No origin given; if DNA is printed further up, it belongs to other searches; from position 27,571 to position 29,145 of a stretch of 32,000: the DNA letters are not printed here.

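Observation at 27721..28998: PTS EIIC-EIIB paralog with all catalytic motifs lost, translationally coupled to a LicT-type antiterminator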

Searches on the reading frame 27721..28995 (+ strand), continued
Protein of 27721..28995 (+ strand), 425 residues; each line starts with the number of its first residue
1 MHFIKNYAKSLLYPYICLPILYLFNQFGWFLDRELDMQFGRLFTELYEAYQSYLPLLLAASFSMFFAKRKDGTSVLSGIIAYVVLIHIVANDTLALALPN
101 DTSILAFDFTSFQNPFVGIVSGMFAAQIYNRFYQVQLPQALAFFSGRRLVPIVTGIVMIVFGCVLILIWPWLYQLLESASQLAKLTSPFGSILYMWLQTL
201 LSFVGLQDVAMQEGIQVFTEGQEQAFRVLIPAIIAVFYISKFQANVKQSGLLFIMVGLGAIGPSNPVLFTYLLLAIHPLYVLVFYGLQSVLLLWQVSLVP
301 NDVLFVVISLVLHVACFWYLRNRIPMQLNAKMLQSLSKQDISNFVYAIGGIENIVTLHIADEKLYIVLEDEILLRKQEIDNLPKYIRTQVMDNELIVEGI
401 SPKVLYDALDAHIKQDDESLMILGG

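Call 44: find_encoding_contigs(protein=P0219, flank=8000, max_places=3)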
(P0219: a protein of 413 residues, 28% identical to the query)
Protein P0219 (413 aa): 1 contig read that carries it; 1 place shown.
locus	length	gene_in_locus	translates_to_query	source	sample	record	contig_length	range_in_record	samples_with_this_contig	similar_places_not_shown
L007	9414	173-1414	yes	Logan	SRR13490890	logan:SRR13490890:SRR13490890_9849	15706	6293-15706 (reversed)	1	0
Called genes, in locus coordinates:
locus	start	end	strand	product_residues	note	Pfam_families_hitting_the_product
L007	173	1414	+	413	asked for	PF02378:PTS_EIIC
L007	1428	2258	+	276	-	PF03123:CAT_RBD, PF00874:PRD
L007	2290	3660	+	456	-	PF02378:PTS_EIIC, PF00367:PTS_EIIB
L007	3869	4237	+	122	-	PF01476:LysM (weak)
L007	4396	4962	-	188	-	PF01863:YgjP-like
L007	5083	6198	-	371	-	-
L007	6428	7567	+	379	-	PF09587:PGA_cap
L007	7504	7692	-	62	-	-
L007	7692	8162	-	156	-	PF04525:LOR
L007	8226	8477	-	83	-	-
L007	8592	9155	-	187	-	-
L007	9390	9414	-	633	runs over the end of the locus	PF02687:FtsX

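Call 45: find_encoding_contigs(protein=P0218, flank=8000, max_places=3)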
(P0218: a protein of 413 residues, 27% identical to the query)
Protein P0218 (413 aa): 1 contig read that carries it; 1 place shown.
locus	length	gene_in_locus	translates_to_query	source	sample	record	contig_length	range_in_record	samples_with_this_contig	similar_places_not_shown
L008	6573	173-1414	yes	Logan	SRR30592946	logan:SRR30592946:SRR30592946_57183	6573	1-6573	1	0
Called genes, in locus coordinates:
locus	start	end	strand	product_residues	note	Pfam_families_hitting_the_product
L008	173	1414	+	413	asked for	PF02378:PTS_EIIC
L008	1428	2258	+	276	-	PF03123:CAT_RBD, PF00874:PRD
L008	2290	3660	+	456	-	PF02378:PTS_EIIC, PF00367:PTS_EIIB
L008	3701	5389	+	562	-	PF00128:Alpha-amylase, PF23915:SusG_C (weak)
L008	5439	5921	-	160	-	PF13420:Acetyltransf_4 (weak), PF00583:Acetyltransf_1, PF13673:Acetyltransf_10, PF13508:Acetyltransf_7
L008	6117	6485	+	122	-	PF01476:LysM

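Call 46: find_encoding_contigs(protein=P0217, flank=8000, max_places=3)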
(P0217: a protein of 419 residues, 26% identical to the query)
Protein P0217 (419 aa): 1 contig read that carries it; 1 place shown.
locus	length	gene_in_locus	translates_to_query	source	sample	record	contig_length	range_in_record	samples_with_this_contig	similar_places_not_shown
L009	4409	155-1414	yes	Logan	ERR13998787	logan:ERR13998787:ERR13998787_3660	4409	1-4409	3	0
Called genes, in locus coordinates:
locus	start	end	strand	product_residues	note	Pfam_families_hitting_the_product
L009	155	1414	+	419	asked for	PF02378:PTS_EIIC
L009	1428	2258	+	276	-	PF03123:CAT_RBD, PF00874:PRD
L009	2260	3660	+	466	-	PF02378:PTS_EIIC, PF00367:PTS_EIIB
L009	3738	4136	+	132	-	PF01476:LysM (weak)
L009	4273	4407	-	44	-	?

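Call 47: find_encoding_contigs(protein=P0112, flank=8000, max_places=3)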
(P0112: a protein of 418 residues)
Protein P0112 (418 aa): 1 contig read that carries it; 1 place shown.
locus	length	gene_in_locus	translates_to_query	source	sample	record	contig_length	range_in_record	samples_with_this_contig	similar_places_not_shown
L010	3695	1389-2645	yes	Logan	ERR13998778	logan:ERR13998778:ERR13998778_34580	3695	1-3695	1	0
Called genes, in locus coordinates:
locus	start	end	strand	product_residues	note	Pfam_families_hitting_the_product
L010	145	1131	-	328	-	PF03372:Exo_endo_phos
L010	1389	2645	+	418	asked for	PF02378:PTS_EIIC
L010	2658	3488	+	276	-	PF03123:CAT_RBD, PF00874:PRD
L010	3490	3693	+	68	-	?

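Call 52: search_solved_structures(query=window:27721-28995:+, max_evalue=0.01, show_alignments=2)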
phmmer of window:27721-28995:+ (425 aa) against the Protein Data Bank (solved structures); distinct sequences matched with E-value up to 0.01: 6.
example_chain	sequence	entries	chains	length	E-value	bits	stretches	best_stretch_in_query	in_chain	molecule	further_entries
9srx_K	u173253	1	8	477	1.5e-21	80.4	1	6-260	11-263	PTS system glucose-specific EIICB component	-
9hnp_B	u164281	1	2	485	1.5e-21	80.4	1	6-260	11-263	PTS system glucose-specific EIICB component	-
8qsr_A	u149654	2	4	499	1.7e-21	80.2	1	6-260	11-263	PTS system glucose-specific EIICB component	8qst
9lgt_A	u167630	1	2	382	5.3e-16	62.1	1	7-188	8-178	PTS system glucose-specific EIICB component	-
6bvg_A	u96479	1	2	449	1.9e-11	47.1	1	103-180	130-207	Protein-N(Pi)-phosphohistidine-sugar phosphotransferase (Enzyme II of the phosphotransfera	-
5iws_A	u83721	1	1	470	2.1e-11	47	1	103-180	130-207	Protein-N(Pi)-phosphohistidine-sugar phosphotransferase (Enzyme II of the phosphotransfera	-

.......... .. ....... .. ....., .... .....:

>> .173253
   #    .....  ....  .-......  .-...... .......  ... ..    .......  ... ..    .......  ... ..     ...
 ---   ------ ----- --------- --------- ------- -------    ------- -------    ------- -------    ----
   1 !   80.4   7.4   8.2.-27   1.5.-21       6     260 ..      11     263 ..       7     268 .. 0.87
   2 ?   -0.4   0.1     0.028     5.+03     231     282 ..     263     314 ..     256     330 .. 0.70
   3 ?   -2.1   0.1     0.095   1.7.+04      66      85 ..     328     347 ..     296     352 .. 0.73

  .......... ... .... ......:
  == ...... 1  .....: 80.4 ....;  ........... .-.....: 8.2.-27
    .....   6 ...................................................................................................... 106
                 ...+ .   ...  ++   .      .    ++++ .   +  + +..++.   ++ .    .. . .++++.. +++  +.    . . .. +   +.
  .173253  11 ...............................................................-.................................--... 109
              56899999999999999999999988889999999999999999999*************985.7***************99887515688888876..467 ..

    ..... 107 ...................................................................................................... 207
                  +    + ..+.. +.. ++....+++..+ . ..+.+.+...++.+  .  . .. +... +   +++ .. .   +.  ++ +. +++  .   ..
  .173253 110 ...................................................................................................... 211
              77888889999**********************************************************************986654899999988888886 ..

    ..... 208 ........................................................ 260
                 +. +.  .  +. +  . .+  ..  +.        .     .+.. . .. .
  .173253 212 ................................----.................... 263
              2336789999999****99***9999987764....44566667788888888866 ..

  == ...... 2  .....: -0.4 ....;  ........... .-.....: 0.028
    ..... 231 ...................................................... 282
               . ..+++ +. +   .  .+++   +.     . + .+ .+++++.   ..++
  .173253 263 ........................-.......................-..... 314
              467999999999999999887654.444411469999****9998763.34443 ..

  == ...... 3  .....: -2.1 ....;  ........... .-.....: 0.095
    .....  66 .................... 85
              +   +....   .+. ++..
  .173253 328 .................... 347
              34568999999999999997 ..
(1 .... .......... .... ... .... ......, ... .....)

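Call 72: predict_structure(alignment_id=A8)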
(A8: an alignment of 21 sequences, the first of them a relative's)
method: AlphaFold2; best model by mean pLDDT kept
length: 425 residues; sequences in the alignment: 21
mean_pLDDT: 86.8   pTM: 0.73
mean pLDDT of the five models: 86.8, 84.9, 84.7, 84.0, 83.9
residues with pLDDT >= 90: 213; 70-90: 174; 50-70: 31; < 50: 7
segments of 3 or more residues with pLDDT < 50: 330-333
pLDDT, mean of each block of 10 residues (from residue 1): 91 93 94 94 94 96 94 96 94 85 76 92 97 93 91 96 92 89 80 89 84 62 88 88 66 90 85 92 93 87 92 94 69 63 90 89 88 86 79 83 85 81 52
secondary structure, 60 per line:
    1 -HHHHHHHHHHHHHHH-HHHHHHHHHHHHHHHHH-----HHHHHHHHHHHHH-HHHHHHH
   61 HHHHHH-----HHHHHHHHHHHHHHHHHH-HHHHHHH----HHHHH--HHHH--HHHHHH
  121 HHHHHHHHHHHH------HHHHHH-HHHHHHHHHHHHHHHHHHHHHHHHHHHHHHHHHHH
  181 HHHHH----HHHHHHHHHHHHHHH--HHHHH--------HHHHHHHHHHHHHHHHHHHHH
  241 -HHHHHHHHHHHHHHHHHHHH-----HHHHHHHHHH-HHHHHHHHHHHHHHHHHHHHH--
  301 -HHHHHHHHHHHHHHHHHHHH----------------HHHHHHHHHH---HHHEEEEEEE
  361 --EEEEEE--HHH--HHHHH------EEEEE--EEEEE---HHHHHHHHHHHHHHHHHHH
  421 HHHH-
elements in order: H2-16 H18-34 H40-52 H54-66 H72-89 H91-97 H102-106 H109-112 H115-132 H139-144 H146-185 H190-204 H207-211 H220-240 H242-261 H267-276 H278-298 H302-321 H338-347 E354-360 E363-368 H376-380 E387-391 E394-398 H402-424

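Call 75: fold_search(model_id=the predicted structure, library=pdb)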
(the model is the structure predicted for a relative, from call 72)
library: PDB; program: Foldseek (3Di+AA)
matches with E <= 10: 292; with E <= 0.001: 5
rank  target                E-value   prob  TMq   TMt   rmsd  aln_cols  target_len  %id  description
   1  9a3b_MODEL_1_A        7.8e-15  1.00  0.57  0.51  10.7       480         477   21  Model of E. coli PtsG by in-cell photo-crosslinking MS and deep learning (released 2023-02-24)
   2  8qsr_A                9.0e-09  1.00  0.46  0.50   8.4       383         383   20  Cryo-EM structure of the glucose-specific PTS transporter IICB from E. coli in the inward-facing conformation (released 2024-09-25)
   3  5iws_A                2.0e-08  1.00  0.56  0.54   7.6       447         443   17  Crystal structure of the transporter MalT, the EIIC domain from the maltose-specific phosphotransferase system (released 2016-05-25)
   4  6bvg_A                3.7e-08  1.00  0.47  0.45   8.0       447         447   17  Crystal structure of bcMalT T280C-E54C crosslinked by divalent mercury (released 2018-05-23)
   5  9lgt_A                2.3e-07  1.00  0.45  0.49   8.5       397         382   20  Cryo-EM structure of the glucose-specific PTS transporter IIC from V. cholerae in the inward-facing conformation (released 2026-01-14)
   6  3bp3_A                1.4e-02  1.00  0.17  0.78   2.1        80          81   19  Crystal structure of EIIB (released 2008-11-04)
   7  9a6a_B                1.9e-02  1.00  0.50  0.46   6.8       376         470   12  Integrative model of GLPD-PTTBC by crosslinking MS and deep learning (released 2024-09-18)
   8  3bp8_C                2.8e-02  1.00  0.16  0.76   2.2        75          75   20  Crystal structure of Mlc/EIIB complex (released 2008-05-27)
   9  1o2f_MODEL_1_B        3.4e-02  1.00  0.17  0.80   2.0        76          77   21  COMPLEX OF ENZYME IIAGLC AND IIBGLC PHOSPHOCARRIER PROTEIN HPR FROM ESCHERICHIA COLI NMR, RESTRAINED REGULARIZ (released 2003-05-13)
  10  3ipj_A                8.4e-02  1.00  0.16  0.64   2.1        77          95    9  The crystal structure of one domain of the PTS system, IIabc component from Clostridium difficile (released 2009-10-20)
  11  8b70_A                4.3e-01  0.14  0.12  0.10  24.4       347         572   13  KimA from B. subtilis with nucleotide second-messenger c-di-AMP bound (released 2023-01-18)
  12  8jm9_A                6.0e-01  0.08  0.10  0.10  20.9       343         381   15  The cryo-EM structure of insect gustatory receptor Gr43a from Drosophila melanogaster (released 2024-02-07)
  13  8x82_A                6.3e-01  0.09  0.11  0.12  20.5       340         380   14  The cryo-EM structure of insect gustatory receptor Gr43a I418A from Drosophila melanogaster (released 2024-02-07)
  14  4z35                  8.1e-01  0.09  0.13  0.14  30.0       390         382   12  Crystal Structure of Human Lysophosphatidic Acid Receptor 1 in complex with ONO-9910539 (released 2015-06-03)
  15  9bis_A                1.0e+00  0.14  0.19  0.18  19.3       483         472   13  Cryo-EM structure of the mammalian peptide transporter PepT2 bound to amoxicillin (released 2024-07-24)
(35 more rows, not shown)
